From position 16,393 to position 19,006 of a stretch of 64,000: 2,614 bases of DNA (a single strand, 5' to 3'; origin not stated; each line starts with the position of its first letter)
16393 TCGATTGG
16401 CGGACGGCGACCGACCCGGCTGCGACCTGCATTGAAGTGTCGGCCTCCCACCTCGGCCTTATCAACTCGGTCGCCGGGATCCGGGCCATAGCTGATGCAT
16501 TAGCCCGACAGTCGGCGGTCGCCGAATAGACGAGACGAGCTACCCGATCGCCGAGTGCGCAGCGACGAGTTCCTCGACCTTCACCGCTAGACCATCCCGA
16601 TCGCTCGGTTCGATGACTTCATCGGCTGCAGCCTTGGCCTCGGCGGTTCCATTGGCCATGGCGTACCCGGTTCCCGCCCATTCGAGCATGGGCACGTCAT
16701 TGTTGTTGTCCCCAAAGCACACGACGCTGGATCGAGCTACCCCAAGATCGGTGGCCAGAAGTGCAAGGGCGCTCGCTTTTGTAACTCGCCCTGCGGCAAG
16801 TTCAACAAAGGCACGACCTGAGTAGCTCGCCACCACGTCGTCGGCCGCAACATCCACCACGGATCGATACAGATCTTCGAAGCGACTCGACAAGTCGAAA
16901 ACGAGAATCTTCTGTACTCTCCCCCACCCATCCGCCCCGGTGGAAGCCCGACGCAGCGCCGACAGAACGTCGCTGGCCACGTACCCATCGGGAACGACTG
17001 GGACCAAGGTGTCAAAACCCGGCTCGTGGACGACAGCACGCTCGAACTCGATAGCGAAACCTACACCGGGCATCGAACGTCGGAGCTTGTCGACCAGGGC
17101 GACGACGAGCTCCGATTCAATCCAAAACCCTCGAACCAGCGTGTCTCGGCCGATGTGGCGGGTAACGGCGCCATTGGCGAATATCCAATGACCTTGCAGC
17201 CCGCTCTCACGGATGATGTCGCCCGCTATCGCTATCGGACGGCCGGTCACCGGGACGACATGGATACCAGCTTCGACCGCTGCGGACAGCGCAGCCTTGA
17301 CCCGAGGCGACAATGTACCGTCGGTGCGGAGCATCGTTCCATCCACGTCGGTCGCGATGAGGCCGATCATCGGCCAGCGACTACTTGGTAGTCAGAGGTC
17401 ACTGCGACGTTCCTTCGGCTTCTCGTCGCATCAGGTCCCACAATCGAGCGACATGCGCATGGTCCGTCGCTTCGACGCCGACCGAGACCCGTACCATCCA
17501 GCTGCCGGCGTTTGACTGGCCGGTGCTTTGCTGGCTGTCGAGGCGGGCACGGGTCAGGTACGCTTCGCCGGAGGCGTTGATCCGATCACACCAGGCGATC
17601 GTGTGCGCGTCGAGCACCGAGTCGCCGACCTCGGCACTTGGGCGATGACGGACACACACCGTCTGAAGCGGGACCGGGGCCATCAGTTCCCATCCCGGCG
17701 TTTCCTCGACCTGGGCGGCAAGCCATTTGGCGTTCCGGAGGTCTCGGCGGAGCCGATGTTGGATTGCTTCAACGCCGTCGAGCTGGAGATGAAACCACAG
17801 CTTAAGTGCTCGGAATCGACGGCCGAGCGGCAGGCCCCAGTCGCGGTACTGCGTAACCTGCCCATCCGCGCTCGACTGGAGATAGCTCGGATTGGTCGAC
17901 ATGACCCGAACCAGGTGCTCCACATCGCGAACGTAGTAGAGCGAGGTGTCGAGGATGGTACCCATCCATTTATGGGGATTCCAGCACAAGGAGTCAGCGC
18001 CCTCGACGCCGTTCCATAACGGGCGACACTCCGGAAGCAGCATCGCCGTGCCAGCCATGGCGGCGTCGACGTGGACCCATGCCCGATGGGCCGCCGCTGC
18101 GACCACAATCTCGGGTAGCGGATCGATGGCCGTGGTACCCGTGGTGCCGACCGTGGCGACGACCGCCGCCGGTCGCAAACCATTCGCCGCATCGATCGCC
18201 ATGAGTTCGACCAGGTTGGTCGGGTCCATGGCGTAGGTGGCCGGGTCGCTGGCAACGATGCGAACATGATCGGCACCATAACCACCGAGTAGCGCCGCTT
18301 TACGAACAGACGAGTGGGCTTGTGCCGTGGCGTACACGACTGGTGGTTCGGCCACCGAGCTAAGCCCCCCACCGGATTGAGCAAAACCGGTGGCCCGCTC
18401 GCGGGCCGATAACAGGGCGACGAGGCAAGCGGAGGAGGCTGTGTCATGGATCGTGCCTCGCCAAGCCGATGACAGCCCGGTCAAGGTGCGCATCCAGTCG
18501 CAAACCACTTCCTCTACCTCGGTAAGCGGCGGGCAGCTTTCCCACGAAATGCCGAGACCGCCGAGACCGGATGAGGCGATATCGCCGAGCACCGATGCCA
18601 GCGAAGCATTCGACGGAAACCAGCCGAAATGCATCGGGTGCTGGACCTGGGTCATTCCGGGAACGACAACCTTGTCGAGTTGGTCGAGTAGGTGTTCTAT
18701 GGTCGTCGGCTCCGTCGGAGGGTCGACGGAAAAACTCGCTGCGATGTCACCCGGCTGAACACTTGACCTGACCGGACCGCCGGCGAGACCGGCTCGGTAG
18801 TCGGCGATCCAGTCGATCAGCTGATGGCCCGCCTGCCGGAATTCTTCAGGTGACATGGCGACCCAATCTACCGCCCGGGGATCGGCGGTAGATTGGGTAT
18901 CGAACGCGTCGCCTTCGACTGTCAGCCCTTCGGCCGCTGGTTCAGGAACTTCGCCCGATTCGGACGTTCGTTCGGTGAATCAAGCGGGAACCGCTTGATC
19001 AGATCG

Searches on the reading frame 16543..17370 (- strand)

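Call 54: search_protein_families(library=pfam, proteins=[window:16543-17370:-], max_evalue=0.00001)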
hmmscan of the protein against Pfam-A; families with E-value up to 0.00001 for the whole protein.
window:16543-17370:- (276 aa): 3 families
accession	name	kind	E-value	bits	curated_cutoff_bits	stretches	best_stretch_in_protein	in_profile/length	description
PF08282.18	Hydrolase_3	-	6.7e-41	141.1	20.9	1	5-262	1-252/255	haloacid dehalogenase-like hydrolase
PF05116.19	S6PP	-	7.7e-08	32.7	20.3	0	179-244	147-212/247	Sucrose-6F-phosphate phosphohydrolase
PF00702.32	Hydrolase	-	2.9e-07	31.5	26.4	0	198-233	156-191/191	haloacid dehalogenase-like hydrolase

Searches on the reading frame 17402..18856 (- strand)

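Call 55: search_protein_families(library=pfam, proteins=[window:17402-18856:-], max_evalue=0.00001)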
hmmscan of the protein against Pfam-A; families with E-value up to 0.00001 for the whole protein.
window:17402-18856:- (485 aa): 1 family
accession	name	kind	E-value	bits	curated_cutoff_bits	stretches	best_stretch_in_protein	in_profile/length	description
PF00282.25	Pyridoxal_deC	-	5.8e-80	269.3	27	1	35-403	1-373/375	Pyridoxal-dependent decarboxylase conserved domain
